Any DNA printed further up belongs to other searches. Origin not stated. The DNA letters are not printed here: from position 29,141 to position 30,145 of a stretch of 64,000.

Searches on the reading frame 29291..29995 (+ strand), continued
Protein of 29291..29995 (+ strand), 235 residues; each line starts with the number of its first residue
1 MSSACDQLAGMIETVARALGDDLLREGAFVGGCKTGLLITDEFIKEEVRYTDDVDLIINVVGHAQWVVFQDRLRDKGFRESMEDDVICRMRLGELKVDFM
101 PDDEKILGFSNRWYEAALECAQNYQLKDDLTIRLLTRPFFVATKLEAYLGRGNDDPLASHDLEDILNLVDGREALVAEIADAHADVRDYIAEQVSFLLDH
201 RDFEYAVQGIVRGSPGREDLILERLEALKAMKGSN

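Call 46: search_protein_families(library=padloc, proteins=[L001:10708-11460:+, L009:10681-11439:+, L020:10705-11442:+, L058:10654-11421:+, L075:10682-11365:+, L036:10708-12174:+, L036:12174-14510:+, L024:10692-11381:+, L054:10849-11616:+, L010:10942-12264:+], max_evalue=0.001)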
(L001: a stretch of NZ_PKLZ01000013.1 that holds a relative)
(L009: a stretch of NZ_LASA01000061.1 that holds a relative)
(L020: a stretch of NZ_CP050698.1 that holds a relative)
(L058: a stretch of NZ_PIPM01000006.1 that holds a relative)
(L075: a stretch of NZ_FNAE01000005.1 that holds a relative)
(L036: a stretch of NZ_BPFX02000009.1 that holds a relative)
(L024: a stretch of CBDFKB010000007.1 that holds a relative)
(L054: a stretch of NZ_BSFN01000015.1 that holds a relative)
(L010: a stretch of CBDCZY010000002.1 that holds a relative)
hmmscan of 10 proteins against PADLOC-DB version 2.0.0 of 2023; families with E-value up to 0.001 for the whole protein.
L001:10708-11460:+ (251 aa): 3 families
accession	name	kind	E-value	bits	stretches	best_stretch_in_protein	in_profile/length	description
PDLC04518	PDC-M21C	-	5.4e-81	269.4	1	1-241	1-240/243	-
PDLC04519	PDC-M21C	-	5.8e-43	145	1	4-222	3-206/224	-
PDLC04517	PDC-M21C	-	1.2e-14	52.6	1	76-219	35-177/178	-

L009:10681-11439:+ (253 aa): 4 families
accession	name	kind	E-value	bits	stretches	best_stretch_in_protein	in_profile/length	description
PDLC04518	PDC-M21C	-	1.1e-70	235.6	1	14-234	5-224/243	-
PDLC04519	PDC-M21C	-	5.4e-35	119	1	14-230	4-204/224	-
PDLC04517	PDC-M21C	-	3.6e-14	51.1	1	93-228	44-176/178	-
PDLC02222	PP2C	-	0.00079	16.8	0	24-71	16-61/242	-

L020:10705-11442:+ (246 aa): 3 families
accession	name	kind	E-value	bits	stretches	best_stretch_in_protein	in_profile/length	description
PDLC04518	PDC-M21C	-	3.7e-74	247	1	1-227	1-229/243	-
PDLC04519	PDC-M21C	-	2.3e-41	139.8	1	2-235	1-219/224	-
PDLC04517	PDC-M21C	-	2.6e-24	84.2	1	66-218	25-177/178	-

L058:10654-11421:+ (256 aa): 3 families
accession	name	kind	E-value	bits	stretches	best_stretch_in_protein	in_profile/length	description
PDLC04518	PDC-M21C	-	4.4e-32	109.2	1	25-219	20-219/243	-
PDLC04519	PDC-M21C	-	8.4e-19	66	1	17-222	11-206/224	-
PDLC04517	PDC-M21C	-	4.4e-06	24.8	1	105-193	59-148/178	-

L075:10682-11365:+ (228 aa): 3 families
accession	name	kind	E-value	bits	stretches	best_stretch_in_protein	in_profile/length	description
PDLC04518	PDC-M21C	-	6.1e-82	272.5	1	1-225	1-221/243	-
PDLC04517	PDC-M21C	-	3.1e-36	123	1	78-220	32-174/178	-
PDLC04519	PDC-M21C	-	9.5e-33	111.6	1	4-222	3-202/224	-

L036:10708-12174:+ (489 aa): 54 families (the best 25 are shown)
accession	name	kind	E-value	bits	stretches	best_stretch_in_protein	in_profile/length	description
PDLC03025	MTase_I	-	1e-276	917.1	2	1-432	1-432/569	Type I methyltransferase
PDLC03021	MTase_I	-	2.9e-190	631.3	1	1-482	1-490/491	Type I methyltransferase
PDLC03026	MTase_I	-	8e-77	257.4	1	9-479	12-469/487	Type I methyltransferase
PDLC04134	mad2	-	2.8e-58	195.9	1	6-411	144-485/492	mads_2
PDLC03036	MTase_I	-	7.4e-56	187.8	2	117-385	168-445/635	Type I methyltransferase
PDLC03031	MTase_I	-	5.6e-31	105.5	1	142-369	163-401/834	Type I methyltransferase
PDLC03022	MTase_I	-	3.7e-29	99.7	1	120-380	143-415/857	Type I methyltransferase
PDLC03318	MTase_II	-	1.8e-28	97.3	2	19-211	219-393/723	Type II methyltransferase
PDLC03027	MTase_I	-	4.9e-26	89.5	1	107-368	97-364/810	Type I methyltransferase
PDLC03029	MTase_I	-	9.7e-26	88.4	1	93-366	106-398/661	Type I methyltransferase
PDLC03034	MTase_I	-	1.7e-23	80.8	2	108-229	275-390/672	Type I methyltransferase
PDLC03018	MTase_I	-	7e-23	78.9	2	97-207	245-352/749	Type I methyltransferase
PDLC03032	MTase_I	-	2.6e-22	76.7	1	131-470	125-458/1001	Type I methyltransferase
PDLC03218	MTase_II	-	3.4e-22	76.7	1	160-377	263-487/532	Type II methyltransferase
PDLC03035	MTase_I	-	3.3e-21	73.5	1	119-376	132-392/653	Type I methyltransferase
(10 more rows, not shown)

L036:12174-14510:+ (779 aa): 103 families (the best 25 are shown)
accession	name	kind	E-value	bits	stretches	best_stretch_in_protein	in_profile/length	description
PDLC03179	Specificity_I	-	5e-172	571.9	1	35-563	36-588/589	Type I specificity subunit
PDLC03196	Specificity_I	-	2.2e-161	536.7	4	202-337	207-341/792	Type I specificity subunit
PDLC03056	Specificity_I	-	2.4e-88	295.1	3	215-389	377-551/590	Type I specificity subunit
PDLC03096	Specificity_I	-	4.1e-78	261.7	2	29-318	13-308/658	Type I specificity subunit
PDLC03076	Specificity_I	-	2.4e-77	259.2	2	40-261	254-486/488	Type I specificity subunit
PDLC03127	Specificity_I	-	2.8e-64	215.9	4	375-566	7-208/571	Type I specificity subunit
PDLC03189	Specificity_I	-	1.8e-57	193.2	4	100-282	6-191/459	Type I specificity subunit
PDLC03194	Specificity_I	-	1.2e-52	177.3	2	349-564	172-388/391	Type I specificity subunit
PDLC03079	Specificity_I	-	2.8e-49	166.5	2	368-565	17-215/470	Type I specificity subunit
PDLC03087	Specificity_I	-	1.9e-44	150.3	2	98-324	9-252/418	Type I specificity subunit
PDLC03195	Specificity_I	-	2e-44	150.1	2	219-561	172-507/512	Type I specificity subunit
PDLC03169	Specificity_I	-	2.7e-40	137.1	2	30-280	185-411/461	Type I specificity subunit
PDLC03109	Specificity_I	-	3e-38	129.7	4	99-281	290-490/591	Type I specificity subunit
PDLC03080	Specificity_I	-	3.5e-38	129.5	3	34-135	186-290/582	Type I specificity subunit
PDLC03107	Specificity_I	-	6.1e-36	122.3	2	104-279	3-180/392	Type I specificity subunit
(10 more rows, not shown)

L024:10692-11381:+ (230 aa): 3 families
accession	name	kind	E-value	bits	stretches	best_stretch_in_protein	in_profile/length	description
PDLC04518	PDC-M21C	-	6.2e-71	236.4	1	7-191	1-184/243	-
PDLC04519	PDC-M21C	-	3.4e-36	122.9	1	11-207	4-196/224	-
PDLC04517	PDC-M21C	-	1.8e-14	52.1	1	78-192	31-143/178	-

L054:10849-11616:+ (256 aa): 1 family
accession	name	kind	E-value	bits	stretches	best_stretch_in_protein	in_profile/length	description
PDLC02512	PglW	-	3.5e-07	26.5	1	50-150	30-130/1403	PglW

L010:10942-12264:+ (441 aa): 44 families (the best 25 are shown)
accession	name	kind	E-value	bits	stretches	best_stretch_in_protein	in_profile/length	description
PDLC03025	MTase_I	-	2.3e-202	671.6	2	2-383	50-432/569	Type I methyltransferase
PDLC03021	MTase_I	-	9.1e-170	563.7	1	3-433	55-490/491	Type I methyltransferase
PDLC03026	MTase_I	-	6.4e-70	234.6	1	58-437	86-475/487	Type I methyltransferase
PDLC03036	MTase_I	-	1e-51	174.1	1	25-361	114-464/635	Type I methyltransferase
PDLC04134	mad2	-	1.9e-46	156.9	1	22-368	194-489/492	mads_2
PDLC03022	MTase_I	-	1.7e-30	104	1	74-333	144-415/857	Type I methyltransferase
PDLC03031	MTase_I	-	3.9e-28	96.1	1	75-310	142-390/834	Type I methyltransferase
PDLC03029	MTase_I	-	1.1e-26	91.6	1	59-317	119-396/661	Type I methyltransferase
PDLC03035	MTase_I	-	1.3e-26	91.4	1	72-328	132-391/653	Type I methyltransferase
PDLC03318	MTase_II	-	5.6e-25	85.8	2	57-158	289-388/723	Type II methyltransferase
PDLC03027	MTase_I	-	3.6e-24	83.3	1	77-330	117-373/810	Type I methyltransferase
PDLC03033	MTase_I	-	6.4e-23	79.5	1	70-405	154-499/541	Type I methyltransferase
PDLC03218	MTase_II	-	4.3e-21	73.1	1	92-328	244-485/532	Type II methyltransferase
PDLC03018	MTase_I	-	7.3e-21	72.2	2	75-176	270-369/749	Type I methyltransferase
PDLC03032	MTase_I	-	1.6e-18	64.2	1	88-421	132-458/1001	Type I methyltransferase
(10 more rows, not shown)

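Call 49: find_encoding_contigs(protein=P0006, flank=6000, max_places=3)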
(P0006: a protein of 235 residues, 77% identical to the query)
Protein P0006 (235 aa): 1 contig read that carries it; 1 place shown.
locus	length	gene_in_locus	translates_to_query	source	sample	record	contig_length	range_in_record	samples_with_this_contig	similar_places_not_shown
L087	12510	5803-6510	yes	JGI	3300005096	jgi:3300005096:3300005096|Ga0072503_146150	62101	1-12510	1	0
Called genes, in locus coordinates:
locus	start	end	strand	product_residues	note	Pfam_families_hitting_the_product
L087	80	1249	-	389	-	PF00589:Phage_integrase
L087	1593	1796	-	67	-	-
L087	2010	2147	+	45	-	-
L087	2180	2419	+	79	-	-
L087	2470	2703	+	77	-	-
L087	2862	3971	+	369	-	PF00589:Phage_integrase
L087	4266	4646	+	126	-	PF13532:2OG-FeII_Oxy_2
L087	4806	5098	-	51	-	-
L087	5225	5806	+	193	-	-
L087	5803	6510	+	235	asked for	-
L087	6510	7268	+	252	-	-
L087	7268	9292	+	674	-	PF12161:HsdM_N, PF02384:N6_Mtase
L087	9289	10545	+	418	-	PF01420:Methylase_S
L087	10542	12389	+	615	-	PF03235:GmrSD_N, PF07510:GmrSD_C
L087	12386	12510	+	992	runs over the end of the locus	PF04313:HSDR_N, PF00270:DEAD, PF04851:ResIII, PF18766:SWI2_SNF2, PF22679:T1R_D3-like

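Call 50: find_encoding_contigs(protein=P0010, flank=6000, max_places=3)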
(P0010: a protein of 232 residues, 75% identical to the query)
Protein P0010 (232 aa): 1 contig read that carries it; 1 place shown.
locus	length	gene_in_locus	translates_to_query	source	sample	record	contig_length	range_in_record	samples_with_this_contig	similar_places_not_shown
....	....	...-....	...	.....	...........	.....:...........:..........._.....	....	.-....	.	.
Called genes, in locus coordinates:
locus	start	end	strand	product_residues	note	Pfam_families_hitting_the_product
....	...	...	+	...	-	-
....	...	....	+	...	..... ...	-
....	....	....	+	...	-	-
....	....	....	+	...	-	-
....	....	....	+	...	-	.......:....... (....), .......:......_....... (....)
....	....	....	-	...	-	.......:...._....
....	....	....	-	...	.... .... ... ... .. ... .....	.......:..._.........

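Call 53: search_protein_families(library=pfam, alignment_id=A3, max_evalue=0.00001)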
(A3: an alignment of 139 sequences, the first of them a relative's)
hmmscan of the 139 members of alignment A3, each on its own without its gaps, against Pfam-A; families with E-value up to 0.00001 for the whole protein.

A. member 1, L001:8360-8665:- (102 aa): 0 families

B. families by the number of members that match (of 139 scanned): 114 families (the first 25 are shown)
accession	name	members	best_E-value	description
PF00270.35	DEAD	7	3e-43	DEAD/DEAH box helicase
PF02384.22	N6_Mtase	6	2.9e-81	N-6 DNA Methylase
PF04851.21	ResIII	6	1.4e-48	Type III restriction enzyme, res subunit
PF07669.17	Eco57I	6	4.5e-08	Eco57I restriction-modification methylase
PF01420.25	Methylase_S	5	4.9e-30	Type I restriction modification DNA specificity domain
PF00589.27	Phage_integrase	5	1.7e-18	Phage integrase family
PF12161.14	HsdM_N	5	2.9e-16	HsdM N-terminal domain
PF08463.15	EcoEI_R_C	4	2.2e-39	EcoEI R protein C-terminal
PF18766.7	SWI2_SNF2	4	6.3e-22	SWI2/SNF2 ATPase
PF04313.20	HSDR_N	4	1.1e-10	Type I restriction enzyme R protein N terminus (HSDR_N)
PF13588.12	HSDR_N_2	4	7.5e-09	Type I restriction enzyme R protein N terminus (HSDR_N)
PF00271.37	Helicase_C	3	4e-28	Helicase conserved C-terminal domain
PF01170.24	UPF0020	3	2.1e-07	RMKL-like, methyltransferase domain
PF03486.20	HI0933_like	2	6.3e-73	HI0933-like protein Rossmann domain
PF00361.26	Proton_antipo_M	2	1.6e-55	NADH:quinone oxidoreductase/Mrp antiporter, TM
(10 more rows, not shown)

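Call 54: search_protein_families(library=padloc, alignment_id=A3, max_evalue=1e-10)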
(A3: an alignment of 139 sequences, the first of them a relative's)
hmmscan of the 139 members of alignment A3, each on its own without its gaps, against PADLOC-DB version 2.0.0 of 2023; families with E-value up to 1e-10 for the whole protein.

A. member 1, L001:8360-8665:- (102 aa): 0 families

B. families by the number of members that match (of 139 scanned): 308 families (the first 25 are shown)
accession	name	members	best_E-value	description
PDLC03039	MTase_I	8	1.1e-24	Type I methyltransferase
PDLC03624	REase_MTase_IIG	8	3.1e-18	Type IIG restriction enzyme-methyltransferase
PDLC04134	mad2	7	3.8e-59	mads_2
PDLC03025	MTase_I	6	1e-276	Type I methyltransferase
PDLC03021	MTase_I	6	9.2e-192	Type I methyltransferase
PDLC03026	MTase_I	6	1.3e-78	Type I methyltransferase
PDLC03036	MTase_I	6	7.4e-56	Type I methyltransferase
PDLC03031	MTase_I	6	1.6e-31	Type I methyltransferase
PDLC03022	MTase_I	6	1.6e-30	Type I methyltransferase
PDLC03318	MTase_II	6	1.8e-28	Type II methyltransferase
PDLC03029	MTase_I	6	1.1e-26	Type I methyltransferase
PDLC03035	MTase_I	6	1.3e-26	Type I methyltransferase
PDLC03027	MTase_I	6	3.1e-26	Type I methyltransferase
PDLC03218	MTase_II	6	3.8e-24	Type II methyltransferase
PDLC03034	MTase_I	6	8.1e-24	Type I methyltransferase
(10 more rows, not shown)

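Call 59: find_related_loci(query=A1, collection=viral_contigs, flank=8000)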
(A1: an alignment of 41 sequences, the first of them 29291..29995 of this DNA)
Query A1 (235 aa) in viral_contigs; peptide patterns used: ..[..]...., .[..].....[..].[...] (x = any residue, [..] = any of these).
56 stretches matched a pattern, but none encodes a relative of the query by tblastn (E <= 1e-3).

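Call 69: search_protein_families(library=pfam, proteins=[L056:6967-9339:+, L072:6847-9246:+, L036:6838-9312:-, L012:10975-17079:+, L044:10811-13153:+, L076:10758-12944:+, L026:10742-13189:-, L050:11113-13308:-, L034:5760-9284:+, L022:4424-7498:+], max_evalue=0.00001)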
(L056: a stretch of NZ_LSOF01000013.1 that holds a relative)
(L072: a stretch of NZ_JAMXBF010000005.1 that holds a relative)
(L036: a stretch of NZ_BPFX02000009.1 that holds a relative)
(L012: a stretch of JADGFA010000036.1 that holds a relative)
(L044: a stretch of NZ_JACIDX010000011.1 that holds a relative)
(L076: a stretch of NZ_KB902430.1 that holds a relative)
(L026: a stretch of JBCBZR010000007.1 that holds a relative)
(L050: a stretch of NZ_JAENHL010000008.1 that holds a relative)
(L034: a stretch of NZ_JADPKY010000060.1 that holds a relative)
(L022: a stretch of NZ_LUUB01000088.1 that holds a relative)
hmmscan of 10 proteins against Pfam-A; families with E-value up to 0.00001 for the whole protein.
L056:6967-9339:+ (791 aa): 7 families
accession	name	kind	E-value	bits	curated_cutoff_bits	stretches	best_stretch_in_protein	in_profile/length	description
PF04851.21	ResIII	-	1.8e-47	161.7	22.5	1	166-322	4-163/164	Type III restriction enzyme, res subunit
PF08463.15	EcoEI_R_C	-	2.2e-39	135.6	24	1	629-787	1-163/163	EcoEI R protein C-terminal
PF18766.7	SWI2_SNF2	-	1.7e-21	77.3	26.7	1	169-353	1-187/221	SWI2/SNF2 ATPase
PF00270.35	DEAD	-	2.5e-12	47.3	26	1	171-324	5-164/167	DEAD/DEAH box helicase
PF04313.20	HSDR_N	-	6e-09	36.5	25.1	1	51-116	122-195/198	Type I restriction enzyme R protein N terminus (HSDR_N)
PF13588.12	HSDR_N_2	-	4.7e-08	33.5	25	1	31-115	13-98/110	Type I restriction enzyme R protein N terminus (HSDR_N)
PF00271.37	Helicase_C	-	3.3e-06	27.8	23.5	1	409-523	6-110/110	Helicase conserved C-terminal domain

L072:6847-9246:+ (800 aa): 6 families
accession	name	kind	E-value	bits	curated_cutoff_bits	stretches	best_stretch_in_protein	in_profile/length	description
PF04851.21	ResIII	-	1.4e-47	162.1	22.5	1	179-335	4-163/164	Type III restriction enzyme, res subunit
PF08463.15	EcoEI_R_C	-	2.5e-37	128.9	24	1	640-798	1-163/163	EcoEI R protein C-terminal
PF18766.7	SWI2_SNF2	-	6.3e-22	78.8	26.7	1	182-377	1-193/221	SWI2/SNF2 ATPase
PF00270.35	DEAD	-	6.4e-13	49.2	26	1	185-337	6-164/167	DEAD/DEAH box helicase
PF04313.20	HSDR_N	-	3.3e-09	37.3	25.1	1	64-129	122-195/198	Type I restriction enzyme R protein N terminus (HSDR_N)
PF13588.12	HSDR_N_2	-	7.5e-09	36.1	25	1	44-129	13-99/110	Type I restriction enzyme R protein N terminus (HSDR_N)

L036:6838-9312:- (825 aa): 0 families

L012:10975-17079:+ (2035 aa): 1 family
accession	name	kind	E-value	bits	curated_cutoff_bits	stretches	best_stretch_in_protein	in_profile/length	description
PF13401.12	AAA_22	-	1.6e-06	28.9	27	1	292-437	4-124/130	AAA domain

L044:10811-13153:+ (781 aa): 3 families
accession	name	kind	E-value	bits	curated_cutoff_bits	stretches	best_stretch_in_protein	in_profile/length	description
PF00270.35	DEAD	-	3.7e-10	40.2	26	1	250-416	19-161/167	DEAD/DEAH box helicase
PF22590.2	Cas3-like_C_2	-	7e-10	39.6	27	1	480-575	3-104/106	CRISPR-associated nuclease/helicase Cas3, C-terminal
PF04851.21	ResIII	-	2e-08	34.8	22.5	1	249-387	27-139/164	Type III restriction enzyme, res subunit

L076:10758-12944:+ (729 aa): 0 families

L026:10742-13189:- (816 aa): 5 families
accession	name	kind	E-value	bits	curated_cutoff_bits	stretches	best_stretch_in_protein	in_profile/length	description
PF13604.12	AAA_30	-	4.1e-40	138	27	1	295-491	1-183/191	AAA domain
PF08751.17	TrwC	-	4e-21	76.3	25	1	1-112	165-283/286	TrwC relaxase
PF13245.12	AAA_19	-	3e-14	53.8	25.1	1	310-437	9-130/134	AAA domain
PF01443.25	Viral_helicase1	-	7.1e-10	39.5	21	0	316-486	2-149/228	Viral superfamily 1 RNA helicase core domain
PF18340.7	TraI_2B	-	1.1e-07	32.1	26.7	1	555-640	2-78/79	DNA relaxase TraI 2B/2B-like domain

L050:11113-13308:- (732 aa): 3 families
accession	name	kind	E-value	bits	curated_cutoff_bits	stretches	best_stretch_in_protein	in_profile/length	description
PF00270.35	DEAD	-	3e-43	147.9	26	1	23-192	1-163/167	DEAD/DEAH box helicase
PF00271.37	Helicase_C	-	4e-28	98.3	23.5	1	243-339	14-110/110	Helicase conserved C-terminal domain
PF03880.21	DbpA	-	1.2e-13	51.3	25.6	1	484-543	1-60/72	DbpA RNA binding domain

L034:5760-9284:+ (1175 aa): 0 families

L022:4424-7498:+ (1025 aa): 3 families
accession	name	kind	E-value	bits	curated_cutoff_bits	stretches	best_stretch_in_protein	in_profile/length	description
PF02867.20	Ribonuc_red_lgC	-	1.9e-169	565.1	23.9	1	465-922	1-446/523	Ribonucleotide reductase, barrel domain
PF03477.21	ATP-cone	-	3.6e-26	92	25.8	1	124-221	1-87/88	ATP cone domain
PF00317.26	Ribonuc_red_lgN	-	7.9e-26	90.4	28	1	388-461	2-76/77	Ribonucleotide reductase, all-alpha domain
